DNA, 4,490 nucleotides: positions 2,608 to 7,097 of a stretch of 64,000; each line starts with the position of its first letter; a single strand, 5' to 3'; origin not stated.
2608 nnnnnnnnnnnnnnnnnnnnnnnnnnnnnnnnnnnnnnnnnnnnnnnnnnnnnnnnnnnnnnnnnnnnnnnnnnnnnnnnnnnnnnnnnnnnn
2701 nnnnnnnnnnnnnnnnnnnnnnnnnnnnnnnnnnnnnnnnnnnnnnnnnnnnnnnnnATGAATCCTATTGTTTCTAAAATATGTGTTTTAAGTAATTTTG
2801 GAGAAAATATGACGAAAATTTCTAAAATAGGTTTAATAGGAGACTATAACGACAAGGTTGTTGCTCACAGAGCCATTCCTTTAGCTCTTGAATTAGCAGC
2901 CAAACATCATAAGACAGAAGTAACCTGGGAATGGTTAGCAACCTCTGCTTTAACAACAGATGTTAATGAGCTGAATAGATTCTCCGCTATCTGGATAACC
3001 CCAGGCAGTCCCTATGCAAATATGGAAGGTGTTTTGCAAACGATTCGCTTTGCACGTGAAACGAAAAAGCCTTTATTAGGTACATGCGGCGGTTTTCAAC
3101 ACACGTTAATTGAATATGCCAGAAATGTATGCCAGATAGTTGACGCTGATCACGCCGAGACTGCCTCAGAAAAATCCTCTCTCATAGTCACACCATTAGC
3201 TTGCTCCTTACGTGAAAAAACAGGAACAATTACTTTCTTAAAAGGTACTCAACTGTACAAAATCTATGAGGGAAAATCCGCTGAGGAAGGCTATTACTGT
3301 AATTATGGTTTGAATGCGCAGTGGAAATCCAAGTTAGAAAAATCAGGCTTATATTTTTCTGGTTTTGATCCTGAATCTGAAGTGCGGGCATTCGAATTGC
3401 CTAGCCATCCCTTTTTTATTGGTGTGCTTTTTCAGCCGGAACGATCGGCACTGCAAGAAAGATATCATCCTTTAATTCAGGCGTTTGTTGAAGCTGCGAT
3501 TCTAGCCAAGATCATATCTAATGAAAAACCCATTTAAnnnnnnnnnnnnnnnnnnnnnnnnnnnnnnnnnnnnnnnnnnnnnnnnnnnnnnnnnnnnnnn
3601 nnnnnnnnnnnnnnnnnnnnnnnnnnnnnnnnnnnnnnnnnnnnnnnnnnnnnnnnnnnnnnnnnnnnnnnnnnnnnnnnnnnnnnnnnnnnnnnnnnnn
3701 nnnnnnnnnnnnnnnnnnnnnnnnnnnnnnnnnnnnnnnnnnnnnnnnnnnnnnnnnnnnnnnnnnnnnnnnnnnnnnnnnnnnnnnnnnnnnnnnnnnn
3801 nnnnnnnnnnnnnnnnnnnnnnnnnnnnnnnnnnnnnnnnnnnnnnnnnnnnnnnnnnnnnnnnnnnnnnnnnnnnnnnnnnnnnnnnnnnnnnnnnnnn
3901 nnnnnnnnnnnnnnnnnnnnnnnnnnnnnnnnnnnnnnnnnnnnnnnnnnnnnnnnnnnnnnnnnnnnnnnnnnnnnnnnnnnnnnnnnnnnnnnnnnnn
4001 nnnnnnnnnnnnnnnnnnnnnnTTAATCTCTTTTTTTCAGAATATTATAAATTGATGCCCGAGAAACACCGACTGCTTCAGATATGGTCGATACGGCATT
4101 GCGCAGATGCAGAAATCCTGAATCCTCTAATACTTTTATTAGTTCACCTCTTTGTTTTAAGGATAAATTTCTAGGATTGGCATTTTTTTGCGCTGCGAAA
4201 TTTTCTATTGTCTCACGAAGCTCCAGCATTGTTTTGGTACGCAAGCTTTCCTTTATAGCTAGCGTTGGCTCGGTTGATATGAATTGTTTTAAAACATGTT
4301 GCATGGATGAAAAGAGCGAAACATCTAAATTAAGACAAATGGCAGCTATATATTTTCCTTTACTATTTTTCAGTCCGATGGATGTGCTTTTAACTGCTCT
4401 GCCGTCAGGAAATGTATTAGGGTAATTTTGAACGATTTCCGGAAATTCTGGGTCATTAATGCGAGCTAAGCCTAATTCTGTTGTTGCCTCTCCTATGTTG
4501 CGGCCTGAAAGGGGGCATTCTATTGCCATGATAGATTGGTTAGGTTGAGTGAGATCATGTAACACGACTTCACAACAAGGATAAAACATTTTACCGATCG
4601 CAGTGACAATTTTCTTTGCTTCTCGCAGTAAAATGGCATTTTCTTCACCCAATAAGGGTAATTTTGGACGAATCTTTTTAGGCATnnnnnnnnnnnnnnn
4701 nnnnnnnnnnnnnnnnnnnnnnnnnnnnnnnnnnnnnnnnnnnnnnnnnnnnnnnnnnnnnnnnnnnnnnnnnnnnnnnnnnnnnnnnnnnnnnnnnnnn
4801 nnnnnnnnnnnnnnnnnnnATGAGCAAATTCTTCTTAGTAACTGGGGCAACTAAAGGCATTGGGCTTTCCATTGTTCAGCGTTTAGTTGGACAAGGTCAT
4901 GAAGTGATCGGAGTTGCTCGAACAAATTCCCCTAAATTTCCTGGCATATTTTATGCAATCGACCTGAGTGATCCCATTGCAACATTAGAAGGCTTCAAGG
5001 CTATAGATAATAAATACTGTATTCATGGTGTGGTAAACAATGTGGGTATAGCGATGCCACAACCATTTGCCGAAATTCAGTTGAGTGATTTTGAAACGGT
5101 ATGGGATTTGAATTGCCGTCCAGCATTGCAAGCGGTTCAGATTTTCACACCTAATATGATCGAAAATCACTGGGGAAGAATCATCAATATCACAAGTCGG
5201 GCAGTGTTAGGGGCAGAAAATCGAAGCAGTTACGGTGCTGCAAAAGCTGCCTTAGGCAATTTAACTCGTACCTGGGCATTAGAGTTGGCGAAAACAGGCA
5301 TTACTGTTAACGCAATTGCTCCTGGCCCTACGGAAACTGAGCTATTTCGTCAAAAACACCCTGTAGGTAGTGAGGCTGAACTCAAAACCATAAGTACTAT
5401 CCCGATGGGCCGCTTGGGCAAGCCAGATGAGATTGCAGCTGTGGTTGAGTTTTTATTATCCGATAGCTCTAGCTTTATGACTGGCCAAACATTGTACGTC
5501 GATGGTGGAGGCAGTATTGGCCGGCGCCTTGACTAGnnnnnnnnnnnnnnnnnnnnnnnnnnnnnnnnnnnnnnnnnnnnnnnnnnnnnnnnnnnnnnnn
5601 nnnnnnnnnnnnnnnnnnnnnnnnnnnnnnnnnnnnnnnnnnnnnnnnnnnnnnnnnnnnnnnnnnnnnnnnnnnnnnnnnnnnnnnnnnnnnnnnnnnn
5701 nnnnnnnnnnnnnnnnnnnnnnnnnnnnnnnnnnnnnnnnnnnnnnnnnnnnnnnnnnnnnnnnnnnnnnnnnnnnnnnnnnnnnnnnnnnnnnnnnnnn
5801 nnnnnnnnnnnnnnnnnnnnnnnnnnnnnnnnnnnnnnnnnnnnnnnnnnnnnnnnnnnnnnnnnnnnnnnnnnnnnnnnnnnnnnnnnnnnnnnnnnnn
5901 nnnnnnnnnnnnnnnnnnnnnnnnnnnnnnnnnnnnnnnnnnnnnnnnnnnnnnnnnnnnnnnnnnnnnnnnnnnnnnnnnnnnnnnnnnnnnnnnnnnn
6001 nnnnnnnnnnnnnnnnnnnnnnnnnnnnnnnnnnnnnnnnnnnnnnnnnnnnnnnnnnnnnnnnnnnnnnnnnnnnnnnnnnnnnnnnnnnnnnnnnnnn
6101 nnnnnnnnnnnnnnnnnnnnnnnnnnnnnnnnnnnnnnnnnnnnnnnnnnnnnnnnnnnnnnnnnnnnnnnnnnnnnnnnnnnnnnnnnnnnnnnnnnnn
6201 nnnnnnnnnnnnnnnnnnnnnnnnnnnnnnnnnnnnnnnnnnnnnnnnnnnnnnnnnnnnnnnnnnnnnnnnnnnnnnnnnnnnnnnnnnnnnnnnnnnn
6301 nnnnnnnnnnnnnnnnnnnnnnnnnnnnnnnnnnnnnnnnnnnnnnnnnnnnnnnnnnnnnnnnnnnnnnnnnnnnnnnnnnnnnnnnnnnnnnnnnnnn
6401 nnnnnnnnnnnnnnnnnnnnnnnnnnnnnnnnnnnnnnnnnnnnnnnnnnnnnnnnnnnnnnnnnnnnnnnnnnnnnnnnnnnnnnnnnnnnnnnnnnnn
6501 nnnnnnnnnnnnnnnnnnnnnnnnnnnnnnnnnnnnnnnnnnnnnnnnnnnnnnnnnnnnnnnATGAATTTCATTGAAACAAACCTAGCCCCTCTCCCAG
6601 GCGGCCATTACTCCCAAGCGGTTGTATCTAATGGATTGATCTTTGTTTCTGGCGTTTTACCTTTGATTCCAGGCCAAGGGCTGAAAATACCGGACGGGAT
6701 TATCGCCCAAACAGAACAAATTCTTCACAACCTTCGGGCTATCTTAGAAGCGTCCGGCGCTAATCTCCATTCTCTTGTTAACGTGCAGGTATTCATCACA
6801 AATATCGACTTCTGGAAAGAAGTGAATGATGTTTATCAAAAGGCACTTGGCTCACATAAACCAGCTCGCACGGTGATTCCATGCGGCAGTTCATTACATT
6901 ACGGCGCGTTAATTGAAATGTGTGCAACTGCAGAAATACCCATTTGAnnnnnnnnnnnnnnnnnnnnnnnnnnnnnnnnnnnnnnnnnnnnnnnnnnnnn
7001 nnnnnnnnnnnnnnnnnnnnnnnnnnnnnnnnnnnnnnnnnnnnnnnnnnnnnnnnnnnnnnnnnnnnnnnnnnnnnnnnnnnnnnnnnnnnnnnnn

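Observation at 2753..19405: Moron-like cargo blocks placed precisely between tra genes, with junction microhomologies and no transposase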

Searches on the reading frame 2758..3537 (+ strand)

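Call 6: search_protein_families(library=pfam, proteins=[window:2758-3537:+], max_evalue=0.01)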
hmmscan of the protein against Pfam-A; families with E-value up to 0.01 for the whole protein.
window:2758-3537:+ (259 aa): 1 family
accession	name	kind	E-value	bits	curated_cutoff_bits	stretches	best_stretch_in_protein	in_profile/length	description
PF00117.34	GATase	-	1.5e-10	41.5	22.8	1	49-245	18-189/190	Glutamine amidotransferase class-I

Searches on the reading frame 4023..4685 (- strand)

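Call 6: search_protein_families(library=pfam, proteins=[window:4023-4685:-], max_evalue=0.01)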
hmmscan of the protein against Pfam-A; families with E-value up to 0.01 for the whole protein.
window:4023-4685:- (220 aa): 2 families
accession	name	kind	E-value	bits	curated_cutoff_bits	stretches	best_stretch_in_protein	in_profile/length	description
PF08348.17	PAS_6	-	5.4e-31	107.3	27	1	20-130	1-114/115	YheO-like PAS domain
PF13309.12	HTH_22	-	4.9e-14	52.6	29.6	1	156-217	2-63/63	HTH domain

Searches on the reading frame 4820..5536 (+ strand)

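Call 6: search_protein_families(library=pfam, proteins=[window:4820-5536:+], max_evalue=0.01)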
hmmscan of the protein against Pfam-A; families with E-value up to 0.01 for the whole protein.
window:4820-5536:+ (238 aa): 4 families
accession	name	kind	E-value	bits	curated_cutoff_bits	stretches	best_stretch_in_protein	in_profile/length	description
PF13561.12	adh_short_C2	-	1.8e-48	165.6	27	1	9-230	1-234/236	Enoyl-(Acyl carrier protein) reductase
PF00106.31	adh_short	-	7e-40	137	26.6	1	4-179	2-190/195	short chain dehydrogenase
PF08659.16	KR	-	1.1e-06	29.1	22.6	0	45-153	58-164/180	KR domain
PF01370.27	Epimerase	-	1.7e-06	28.1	20.9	1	6-169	2-176/240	NAD dependent epimerase/dehydratase family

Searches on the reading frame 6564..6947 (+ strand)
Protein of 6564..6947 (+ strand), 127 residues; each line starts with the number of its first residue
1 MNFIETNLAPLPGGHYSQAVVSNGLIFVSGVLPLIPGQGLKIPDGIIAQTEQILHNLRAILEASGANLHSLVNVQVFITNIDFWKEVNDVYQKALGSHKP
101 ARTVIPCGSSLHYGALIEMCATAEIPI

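Call 6: search_protein_families(library=pfam, proteins=[window:6564-6947:+], max_evalue=0.01)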
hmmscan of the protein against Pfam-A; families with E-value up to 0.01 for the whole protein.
window:6564-6947:+ (127 aa): 1 family
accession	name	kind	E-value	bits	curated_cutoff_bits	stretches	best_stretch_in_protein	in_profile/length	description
PF01042.26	Ribonuc_L-PSP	-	3.7e-26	92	27.3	1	8-124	3-120/121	Endoribonuclease L-PSP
